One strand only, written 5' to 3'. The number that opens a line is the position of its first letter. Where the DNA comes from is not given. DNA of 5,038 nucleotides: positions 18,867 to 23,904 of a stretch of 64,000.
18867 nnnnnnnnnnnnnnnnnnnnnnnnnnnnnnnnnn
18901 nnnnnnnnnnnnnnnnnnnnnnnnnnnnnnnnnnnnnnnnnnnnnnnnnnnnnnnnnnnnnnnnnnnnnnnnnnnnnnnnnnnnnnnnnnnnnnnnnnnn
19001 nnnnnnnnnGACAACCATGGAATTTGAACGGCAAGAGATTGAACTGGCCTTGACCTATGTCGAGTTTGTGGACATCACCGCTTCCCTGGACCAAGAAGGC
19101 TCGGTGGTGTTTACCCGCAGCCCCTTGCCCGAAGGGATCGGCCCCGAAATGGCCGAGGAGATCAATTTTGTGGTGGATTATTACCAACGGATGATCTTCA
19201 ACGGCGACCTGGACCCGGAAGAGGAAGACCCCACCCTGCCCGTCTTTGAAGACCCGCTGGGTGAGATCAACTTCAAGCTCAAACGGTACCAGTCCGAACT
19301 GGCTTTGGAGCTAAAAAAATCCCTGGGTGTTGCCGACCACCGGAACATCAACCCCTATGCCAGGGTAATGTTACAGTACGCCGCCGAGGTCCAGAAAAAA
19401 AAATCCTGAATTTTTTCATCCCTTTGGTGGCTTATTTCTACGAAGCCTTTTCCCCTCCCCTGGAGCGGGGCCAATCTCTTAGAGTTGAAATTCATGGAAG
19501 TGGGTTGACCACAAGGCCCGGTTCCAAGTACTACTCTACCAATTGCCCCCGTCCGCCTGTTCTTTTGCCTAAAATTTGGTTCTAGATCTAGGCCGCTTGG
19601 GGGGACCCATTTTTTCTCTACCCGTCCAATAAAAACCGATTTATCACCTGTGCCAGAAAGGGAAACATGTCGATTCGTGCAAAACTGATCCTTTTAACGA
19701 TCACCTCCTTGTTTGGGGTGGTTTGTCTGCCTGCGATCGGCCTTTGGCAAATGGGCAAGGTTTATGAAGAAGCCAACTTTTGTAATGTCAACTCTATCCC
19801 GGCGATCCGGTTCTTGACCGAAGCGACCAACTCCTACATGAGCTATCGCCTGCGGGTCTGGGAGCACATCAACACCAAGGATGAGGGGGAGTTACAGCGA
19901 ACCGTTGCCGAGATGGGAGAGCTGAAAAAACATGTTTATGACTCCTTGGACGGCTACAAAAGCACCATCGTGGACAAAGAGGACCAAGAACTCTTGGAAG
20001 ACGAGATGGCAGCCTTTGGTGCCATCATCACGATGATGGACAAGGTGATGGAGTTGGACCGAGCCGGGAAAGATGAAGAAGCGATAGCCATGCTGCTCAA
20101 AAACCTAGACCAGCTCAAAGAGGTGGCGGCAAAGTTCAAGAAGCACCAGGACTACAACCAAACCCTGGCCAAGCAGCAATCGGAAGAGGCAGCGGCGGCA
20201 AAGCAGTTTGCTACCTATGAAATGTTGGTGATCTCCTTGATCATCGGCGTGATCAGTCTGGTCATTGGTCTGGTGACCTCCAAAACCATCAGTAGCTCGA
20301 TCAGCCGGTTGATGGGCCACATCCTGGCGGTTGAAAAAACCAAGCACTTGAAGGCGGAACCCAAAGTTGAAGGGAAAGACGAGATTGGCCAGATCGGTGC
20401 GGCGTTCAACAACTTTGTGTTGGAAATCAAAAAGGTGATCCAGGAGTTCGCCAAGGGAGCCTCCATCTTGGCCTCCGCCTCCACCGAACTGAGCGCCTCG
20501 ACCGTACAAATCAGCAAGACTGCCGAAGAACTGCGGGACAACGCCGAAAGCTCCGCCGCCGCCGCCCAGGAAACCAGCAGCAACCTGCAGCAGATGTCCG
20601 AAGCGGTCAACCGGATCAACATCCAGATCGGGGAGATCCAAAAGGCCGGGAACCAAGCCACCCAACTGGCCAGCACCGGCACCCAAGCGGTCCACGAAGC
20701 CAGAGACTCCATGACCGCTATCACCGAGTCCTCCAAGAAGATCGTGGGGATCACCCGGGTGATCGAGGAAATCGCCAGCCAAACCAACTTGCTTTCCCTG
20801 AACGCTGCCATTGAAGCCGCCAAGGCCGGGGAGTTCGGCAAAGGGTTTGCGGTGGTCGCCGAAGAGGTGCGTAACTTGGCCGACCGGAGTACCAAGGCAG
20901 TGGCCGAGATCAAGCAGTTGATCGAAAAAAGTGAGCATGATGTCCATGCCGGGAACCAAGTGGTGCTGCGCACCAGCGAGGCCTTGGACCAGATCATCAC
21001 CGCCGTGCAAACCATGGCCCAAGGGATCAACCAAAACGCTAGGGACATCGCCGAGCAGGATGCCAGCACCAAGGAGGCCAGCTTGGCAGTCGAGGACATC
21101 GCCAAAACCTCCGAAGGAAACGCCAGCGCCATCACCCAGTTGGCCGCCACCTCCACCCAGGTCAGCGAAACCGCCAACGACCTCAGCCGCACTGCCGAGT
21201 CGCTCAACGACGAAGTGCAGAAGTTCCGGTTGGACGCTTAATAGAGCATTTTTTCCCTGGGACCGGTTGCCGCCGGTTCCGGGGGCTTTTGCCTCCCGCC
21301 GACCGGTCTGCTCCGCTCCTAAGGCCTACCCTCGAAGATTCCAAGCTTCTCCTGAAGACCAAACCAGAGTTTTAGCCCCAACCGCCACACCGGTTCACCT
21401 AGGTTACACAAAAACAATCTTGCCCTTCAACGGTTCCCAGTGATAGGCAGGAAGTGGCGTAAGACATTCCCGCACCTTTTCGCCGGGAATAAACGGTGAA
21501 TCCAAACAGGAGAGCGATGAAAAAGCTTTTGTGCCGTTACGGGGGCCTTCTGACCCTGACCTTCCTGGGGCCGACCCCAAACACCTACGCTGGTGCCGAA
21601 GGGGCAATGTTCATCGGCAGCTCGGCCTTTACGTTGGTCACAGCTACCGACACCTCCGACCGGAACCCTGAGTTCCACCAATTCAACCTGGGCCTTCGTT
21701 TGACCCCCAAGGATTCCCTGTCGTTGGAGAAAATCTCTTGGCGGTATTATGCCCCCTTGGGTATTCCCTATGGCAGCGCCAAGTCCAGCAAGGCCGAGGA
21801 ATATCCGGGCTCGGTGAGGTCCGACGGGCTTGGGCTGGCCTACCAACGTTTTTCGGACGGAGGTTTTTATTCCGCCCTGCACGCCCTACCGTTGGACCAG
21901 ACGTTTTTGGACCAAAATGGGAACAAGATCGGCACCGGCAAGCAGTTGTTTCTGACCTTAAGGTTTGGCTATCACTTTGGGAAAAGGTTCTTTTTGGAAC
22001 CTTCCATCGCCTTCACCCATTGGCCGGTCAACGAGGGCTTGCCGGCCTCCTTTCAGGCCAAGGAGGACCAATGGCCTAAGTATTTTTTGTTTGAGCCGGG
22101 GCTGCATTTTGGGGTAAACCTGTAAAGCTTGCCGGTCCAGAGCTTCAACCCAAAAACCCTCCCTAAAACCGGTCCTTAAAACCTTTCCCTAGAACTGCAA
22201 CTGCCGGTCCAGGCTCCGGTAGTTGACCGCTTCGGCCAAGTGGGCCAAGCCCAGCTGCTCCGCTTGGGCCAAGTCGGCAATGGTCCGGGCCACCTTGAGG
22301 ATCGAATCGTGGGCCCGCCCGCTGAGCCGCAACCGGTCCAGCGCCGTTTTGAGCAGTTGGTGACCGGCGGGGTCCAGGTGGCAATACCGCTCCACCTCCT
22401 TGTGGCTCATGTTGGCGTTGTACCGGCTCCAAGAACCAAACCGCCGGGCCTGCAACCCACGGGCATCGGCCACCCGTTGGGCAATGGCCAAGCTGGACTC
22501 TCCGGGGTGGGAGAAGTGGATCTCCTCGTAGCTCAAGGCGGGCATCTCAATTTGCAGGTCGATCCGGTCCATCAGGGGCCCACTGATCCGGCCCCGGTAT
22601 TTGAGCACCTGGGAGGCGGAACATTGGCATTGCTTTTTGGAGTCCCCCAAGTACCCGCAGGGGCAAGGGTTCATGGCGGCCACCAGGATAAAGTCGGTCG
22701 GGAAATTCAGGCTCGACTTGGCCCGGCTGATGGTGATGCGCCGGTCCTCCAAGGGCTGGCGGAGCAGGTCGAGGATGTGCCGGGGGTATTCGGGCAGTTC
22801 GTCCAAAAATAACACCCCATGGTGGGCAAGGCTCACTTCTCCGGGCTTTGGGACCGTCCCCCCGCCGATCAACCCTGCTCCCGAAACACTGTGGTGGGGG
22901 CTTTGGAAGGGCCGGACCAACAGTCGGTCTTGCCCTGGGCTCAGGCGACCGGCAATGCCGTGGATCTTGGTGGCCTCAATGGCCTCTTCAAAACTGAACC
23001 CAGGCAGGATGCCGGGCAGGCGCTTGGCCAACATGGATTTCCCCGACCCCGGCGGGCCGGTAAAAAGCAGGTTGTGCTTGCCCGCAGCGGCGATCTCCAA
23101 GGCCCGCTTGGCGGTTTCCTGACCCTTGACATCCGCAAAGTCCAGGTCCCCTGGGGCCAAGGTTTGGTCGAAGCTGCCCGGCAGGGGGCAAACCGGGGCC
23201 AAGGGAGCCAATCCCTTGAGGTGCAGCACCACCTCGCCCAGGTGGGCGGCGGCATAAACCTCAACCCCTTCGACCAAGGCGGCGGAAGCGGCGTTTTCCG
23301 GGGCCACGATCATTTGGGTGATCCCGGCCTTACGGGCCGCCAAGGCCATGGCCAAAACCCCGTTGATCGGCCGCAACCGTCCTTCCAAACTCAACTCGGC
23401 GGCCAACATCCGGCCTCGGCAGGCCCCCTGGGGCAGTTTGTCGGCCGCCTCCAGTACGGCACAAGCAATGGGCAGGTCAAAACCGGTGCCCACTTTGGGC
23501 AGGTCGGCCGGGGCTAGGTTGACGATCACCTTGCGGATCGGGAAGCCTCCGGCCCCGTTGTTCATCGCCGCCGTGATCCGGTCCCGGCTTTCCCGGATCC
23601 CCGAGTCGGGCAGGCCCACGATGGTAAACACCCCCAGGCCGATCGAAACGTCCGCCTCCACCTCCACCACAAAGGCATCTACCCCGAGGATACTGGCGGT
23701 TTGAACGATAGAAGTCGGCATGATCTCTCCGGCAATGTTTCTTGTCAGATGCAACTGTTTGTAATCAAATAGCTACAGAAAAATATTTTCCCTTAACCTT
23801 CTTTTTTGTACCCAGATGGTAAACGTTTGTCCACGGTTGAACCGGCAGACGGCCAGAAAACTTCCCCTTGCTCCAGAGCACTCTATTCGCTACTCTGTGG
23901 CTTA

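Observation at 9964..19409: Compact colinear reductive dsr supercluster dsrC-A-B-D-(IscA-like)-(hypothetical)-M-K-J-O-P-(acidic ORF), with no dsrN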

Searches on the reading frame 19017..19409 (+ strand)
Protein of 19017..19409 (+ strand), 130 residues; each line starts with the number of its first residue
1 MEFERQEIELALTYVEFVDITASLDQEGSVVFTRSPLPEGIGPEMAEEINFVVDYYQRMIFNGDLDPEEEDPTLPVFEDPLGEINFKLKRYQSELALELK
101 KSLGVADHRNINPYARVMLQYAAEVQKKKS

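Call 7: search_protein_families(library=pfam, proteins=[window:19017-19409:+], max_evalue=1)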
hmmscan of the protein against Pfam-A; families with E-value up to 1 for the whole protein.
window:19017-19409:+ (130 aa): 0 families

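Call 65: search_protein_representatives(protein=window:19017-19409:+)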
Query: 130 residues. Proteins with E-value up to 0.001 (for the whole library): 12; up to 1e-10: 7; up to 1e-30: 1. The best 12 are listed.
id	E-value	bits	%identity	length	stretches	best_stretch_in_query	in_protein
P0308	6.0e-35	136.1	50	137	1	2-127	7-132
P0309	1.2e-27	112.6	46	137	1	1-129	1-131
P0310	1.1e-16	77.1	34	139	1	4-126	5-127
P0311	2.0e-13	66.7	59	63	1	72-129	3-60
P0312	2.0e-11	60.2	35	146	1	1-126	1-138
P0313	2.4e-11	59.9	37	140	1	2-128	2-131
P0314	7.5e-11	58.4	34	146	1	1-123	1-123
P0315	2.5e-10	56.7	33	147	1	3-127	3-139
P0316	3.9e-10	56.0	33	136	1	2-127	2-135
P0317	4.3e-10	55.9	34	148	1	3-113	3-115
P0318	5.4e-09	52.3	36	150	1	1-106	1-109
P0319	5.9e-07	45.8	33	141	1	2-128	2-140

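Call 77: find_related_loci(query=A8, collection=metagenome_contigs, flank=8000)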
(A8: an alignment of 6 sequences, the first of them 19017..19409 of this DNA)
Query A8 (130 aa) in metagenome_contigs; peptide patterns used: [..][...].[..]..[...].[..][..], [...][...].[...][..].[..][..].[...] (x = any residue, [..] = any of these).
208 stretches matched a pattern; 2 encode a relative of the query (tblastn E <= 1e-3); 2 distinct loci.
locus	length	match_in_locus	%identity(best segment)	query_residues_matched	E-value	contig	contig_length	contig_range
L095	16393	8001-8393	59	2-129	7e-50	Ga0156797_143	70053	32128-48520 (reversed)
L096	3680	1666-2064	54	1-130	2e-44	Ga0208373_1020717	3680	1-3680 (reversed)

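Call 79: predict_structure(alignment_id=A7)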
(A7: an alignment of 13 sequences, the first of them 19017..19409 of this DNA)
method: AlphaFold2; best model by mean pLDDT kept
length: 130 residues; sequences in the alignment: 13
mean_pLDDT: 86.8   pTM: 0.72
mean pLDDT of the five models: 86.8, 86.5, 86.0, 85.8, 85.6
residues with pLDDT >= 90: 84; 70-90: 30; 50-70: 14; < 50: 2
segments of 3 or more residues with pLDDT < 50: none
pLDDT, mean of each block of 10 residues (from residue 1): 86 93 95 93 94 96 90 89 96 94 70 63 69
secondary structure, 60 per line:
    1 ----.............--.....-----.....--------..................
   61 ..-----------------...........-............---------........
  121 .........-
elements in order: H5-17 E20-24 E30-34 H43-62 H80-90 H92-103 H113-129

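Call 81: fold_search(model_id=the predicted structure, library=pdb)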
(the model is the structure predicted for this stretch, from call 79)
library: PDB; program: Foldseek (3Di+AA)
matches with E <= 10: 204; with E <= 0.001: 0
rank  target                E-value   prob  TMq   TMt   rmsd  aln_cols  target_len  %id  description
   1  8a22_Bg               6.1e-01  0.08  0.16  0.18  15.2       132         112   12  Structure of the mitochondrial ribosome from Polytomella magna (released 2022-11-16)
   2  6h9d_C                7.7e-01  0.05  0.15  0.14  17.5       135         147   11  Muramidase domain of SpmX from Asticaccaulis excentricus (released 2019-05-22)
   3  8x84_A                1.5e+00  0.09  0.23  0.10  17.5       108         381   15  The cryo-EM structure of insect gustatory receptor Gr43a I418A from Drosophila melanogaster in complex with fructose a (released 2024-02-07)
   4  7o86_B                1.7e+00  0.04  0.14  0.18  17.2       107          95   10  1.73A X-ray crystal structure of the conserved C-terminal (CCT) of human SPAK (released 2021-09-22)
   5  9t4r_G                2.0e+00  0.07  0.23  0.20  14.5       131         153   13  Staphylococcus aureus 70S initiation complex with a natural mRNA (released 2026-02-25)
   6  8bpq_A                2.0e+00  0.04  0.15  0.06  16.1       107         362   14  crystal structure of N-ethylmaleimide reductase with mutation Y187F (nemA Y187F) from Escherichia coli (released 2024-06-05)
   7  8flt_A                2.1e+00  0.03  0.17  0.13  16.2       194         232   10  Human PTH1R in complex with M-PTH(1-14) and Gs (released 2023-04-26)
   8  1zbo_A                2.2e+00  0.06  0.19  0.13  16.0       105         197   16  X-Ray Crystal Structure of Protein BPP1347 from Bordetella parapertussis. Northeast Structural Genomics Consortium Tar (released 2005-04-19)
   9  9cq6_A                2.2e+00  0.04  0.18  0.07  15.5       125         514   15  The ligation complex in the NHEJ pathway (released 2025-04-23)
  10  2w9j_A                2.3e+00  0.06  0.17  0.28  11.1        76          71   13  The crystal structure of SRP14 from the Schizosaccharomyces pombe signal recognition particle (released 2009-02-03)
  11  5li0_g                2.5e+00  0.08  0.25  0.23  14.5       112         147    9  70S ribosome from Staphylococcus aureus (released 2016-12-28)
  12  7u06_G                2.5e+00  0.04  0.18  0.16   9.4        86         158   12  Structure of the yeast TRAPPII-Rab11/Ypt32 complex in the closed/open state (composite structure) (released 2022-04-27)
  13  4ktw_A                2.5e+00  0.03  0.15  0.13  14.7       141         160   13  Lactococcus phage 67 RuvC - apo form (released 2013-08-14)
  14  8jm9_A                2.6e+00  0.06  0.23  0.10  17.4       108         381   15  The cryo-EM structure of insect gustatory receptor Gr43a from Drosophila melanogaster (released 2024-02-07)
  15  8zdz_A                2.6e+00  0.06  0.21  0.10  17.4       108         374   12  Drosophila mojavensis gustatory receptor 43a(Gr43a) in apo state (released 2024-10-30)
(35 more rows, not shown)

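Call 89: find_encoding_contigs(protein=P0312, flank=8000, max_places=2)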
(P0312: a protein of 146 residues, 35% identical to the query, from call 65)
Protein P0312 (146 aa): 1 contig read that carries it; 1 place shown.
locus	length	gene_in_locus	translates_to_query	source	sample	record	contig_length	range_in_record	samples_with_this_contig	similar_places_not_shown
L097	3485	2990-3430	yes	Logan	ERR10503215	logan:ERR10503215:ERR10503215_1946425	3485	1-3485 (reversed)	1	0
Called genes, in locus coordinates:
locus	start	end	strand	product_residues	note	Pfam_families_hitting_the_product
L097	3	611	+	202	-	?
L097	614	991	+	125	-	-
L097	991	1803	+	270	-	PF13187:Fer4_9 (faint), PF12837:Fer4_6 (faint), PF13183:Fer4_8 (faint), PF12838:Fer4_7 (weak), PF13247:Fer4_11, PF00037:Fer4 (weak), PF13237:Fer4_10 (weak), PF13247:Fer4_11 (weak)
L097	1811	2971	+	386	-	PF03916:NrfD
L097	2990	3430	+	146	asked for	-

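Call 90: find_encoding_contigs(protein=P0310, flank=8000, max_places=2)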
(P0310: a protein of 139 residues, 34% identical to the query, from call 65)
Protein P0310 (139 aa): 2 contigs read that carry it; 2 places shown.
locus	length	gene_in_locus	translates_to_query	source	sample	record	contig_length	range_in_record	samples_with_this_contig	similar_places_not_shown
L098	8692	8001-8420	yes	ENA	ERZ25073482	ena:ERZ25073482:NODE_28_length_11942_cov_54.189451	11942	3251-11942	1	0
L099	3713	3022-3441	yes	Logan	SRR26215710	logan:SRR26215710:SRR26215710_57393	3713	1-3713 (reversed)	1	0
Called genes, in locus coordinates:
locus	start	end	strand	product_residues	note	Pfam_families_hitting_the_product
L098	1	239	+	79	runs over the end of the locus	-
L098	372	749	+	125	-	-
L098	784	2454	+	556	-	PF14691:Fer4_20, PF00890:FAD_binding_2 (weak), PF01266:DAO, PF07992:Pyr_redox_2, PF12831:FAD_oxidored, PF01593:Amino_oxidase (weak), PF13450:NAD_binding_8, PF13738:Pyr_redox_3 (weak), +6 more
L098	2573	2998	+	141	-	-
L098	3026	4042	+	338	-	PF02665:Nitrate_red_gam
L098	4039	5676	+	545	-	PF13237:Fer4_10 (faint), PF12797:Fer4_2 (faint), PF13183:Fer4_8, PF13534:Fer4_17, PF02754:CCG (faint)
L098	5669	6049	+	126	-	-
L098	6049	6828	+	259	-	PF13187:Fer4_9 (faint), PF12837:Fer4_6 (faint), PF13183:Fer4_8 (faint), PF13247:Fer4_11, PF12838:Fer4_7 (weak), PF13237:Fer4_10 (weak), PF13247:Fer4_11 (weak)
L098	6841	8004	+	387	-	PF03916:NrfD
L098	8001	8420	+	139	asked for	-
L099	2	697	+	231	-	?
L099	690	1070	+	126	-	-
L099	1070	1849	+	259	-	PF13187:Fer4_9 (faint), PF12837:Fer4_6 (faint), PF13183:Fer4_8 (faint), PF13247:Fer4_11, PF12838:Fer4_7 (weak), PF13237:Fer4_10 (weak), PF13247:Fer4_11 (weak)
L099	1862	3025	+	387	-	PF03916:NrfD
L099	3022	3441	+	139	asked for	-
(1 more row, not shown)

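Call 91: find_encoding_contigs(protein=P0315, flank=8000, max_places=2)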
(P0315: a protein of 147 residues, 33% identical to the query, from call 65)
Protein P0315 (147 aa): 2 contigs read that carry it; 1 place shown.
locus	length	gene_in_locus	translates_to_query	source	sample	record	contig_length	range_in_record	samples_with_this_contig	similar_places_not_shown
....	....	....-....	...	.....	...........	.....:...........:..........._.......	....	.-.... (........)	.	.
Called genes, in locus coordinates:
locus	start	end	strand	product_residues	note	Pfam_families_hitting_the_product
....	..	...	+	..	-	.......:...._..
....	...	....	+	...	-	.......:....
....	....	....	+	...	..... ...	-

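Call 98: search_protein_families(library=ncbifam, proteins=[window:19017-19409:+], max_evalue=0.01)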
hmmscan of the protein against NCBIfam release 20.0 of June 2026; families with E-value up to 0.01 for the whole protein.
window:19017-19409:+ (130 aa): 0 families

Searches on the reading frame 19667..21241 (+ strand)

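Call 7: search_protein_families(library=pfam, proteins=[window:19667-21241:+], max_evalue=1)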
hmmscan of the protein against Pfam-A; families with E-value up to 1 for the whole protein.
window:19667-21241:+ (524 aa): 8 families
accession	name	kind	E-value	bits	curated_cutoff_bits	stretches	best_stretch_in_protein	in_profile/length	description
PF00015.26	MCPsignal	-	3.3e-38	131.7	34.6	2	327-499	3-168/172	Methyl-accepting chemotaxis protein (MCP) signalling domain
PF12729.13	4HB_MCP_1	-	1.4e-23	83.9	27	1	1-177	2-179/181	Four helix bundle sensory module for signal transduction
PF00672.30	HAMP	-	1.8e-08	35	25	1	204-254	2-51/53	HAMP domain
PF05957.18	DUF883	-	0.052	13.9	25.4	1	284-309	27-52/53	DUF883 N-terminal domain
PF11887.13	Mce4_CUP1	-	0.11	12.5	32.6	1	269-358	67-156/222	Cholesterol uptake porter CUP1 of Mce4, putative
PF06103.16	DUF948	-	0.3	11.7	37.2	1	251-318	21-88/89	Bacterial protein of unknown function (DUF948)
PF06791.18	TMP_2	-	0.35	11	30.2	1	237-374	49-179/208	Prophage tail length tape measure protein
PF20225.4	DUF6584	-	0.66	10.4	27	1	135-204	97-168/171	Family of unknown function (DUF6584)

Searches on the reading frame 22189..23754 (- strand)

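Call 7: search_protein_families(library=pfam, proteins=[window:22189-23754:-], max_evalue=1)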
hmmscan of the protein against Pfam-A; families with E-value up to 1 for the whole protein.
window:22189-23754:- (521 aa): 20 families
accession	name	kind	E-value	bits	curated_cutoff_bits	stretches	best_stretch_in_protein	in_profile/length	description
PF01078.27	Mg_chelatase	-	7.1e-94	313.4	20.3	1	205-411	1-206/207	Magnesium chelatase, subunit ChlI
PF13541.12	ChlI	-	3.2e-37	127.6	27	1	32-154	1-121/121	Subunit ChlI of Mg-chelatase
PF13335.12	Mg_chelatase_C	-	3.3e-30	105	26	1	418-513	1-94/94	Magnesium chelatase, subunit ChlI C-terminal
PF07728.20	AAA_5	-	3.2e-10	40.6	22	1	228-365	1-125/139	AAA domain (dynein-related subfamily)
PF00158.32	Sigma54_activat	-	1.4e-05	25.3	20.2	1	298-362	80-142/168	Sigma-54 interaction domain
PF00493.29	MCM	-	1.7e-05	24.5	23.3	1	301-373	111-183/224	MCM P-loop domain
PF05362.19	Lon_C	-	9.9e-05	22.4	21.1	1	85-157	105-175/205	Lon protease (S16) C-terminal proteolytic domain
PF20030.5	bpMoxR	-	0.00074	19.1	27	1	217-256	22-61/205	MoxR domain in the MoxR-vWA-beta-propeller ternary systems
PF05496.18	RuvB_N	-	0.0028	17.9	27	0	207-244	7-51/159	Holliday junction DNA helicase RuvB P-loop domain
PF12775.13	AAA_7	-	0.009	16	25.8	1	219-246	26-53/181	P-loop containing dynein motor region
PF13401.12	AAA_22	-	0.018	15.8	27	1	226-247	5-26/130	AAA domain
PF00004.35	AAA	-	0.02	15.8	21.2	1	229-246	1-18/131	ATPase family associated with various cellular activities (AAA)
PF20720.3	nSTAND3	-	0.02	15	27.2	1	216-246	8-37/155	Novel STAND NTPase 3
PF14532.12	Sigma54_activ_2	-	0.023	15.4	25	1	216-246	11-41/138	Sigma-54 interaction domain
PF13555.12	AAA_29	-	0.063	13.5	27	1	218-242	16-38/61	P-loop containing region of AAA domain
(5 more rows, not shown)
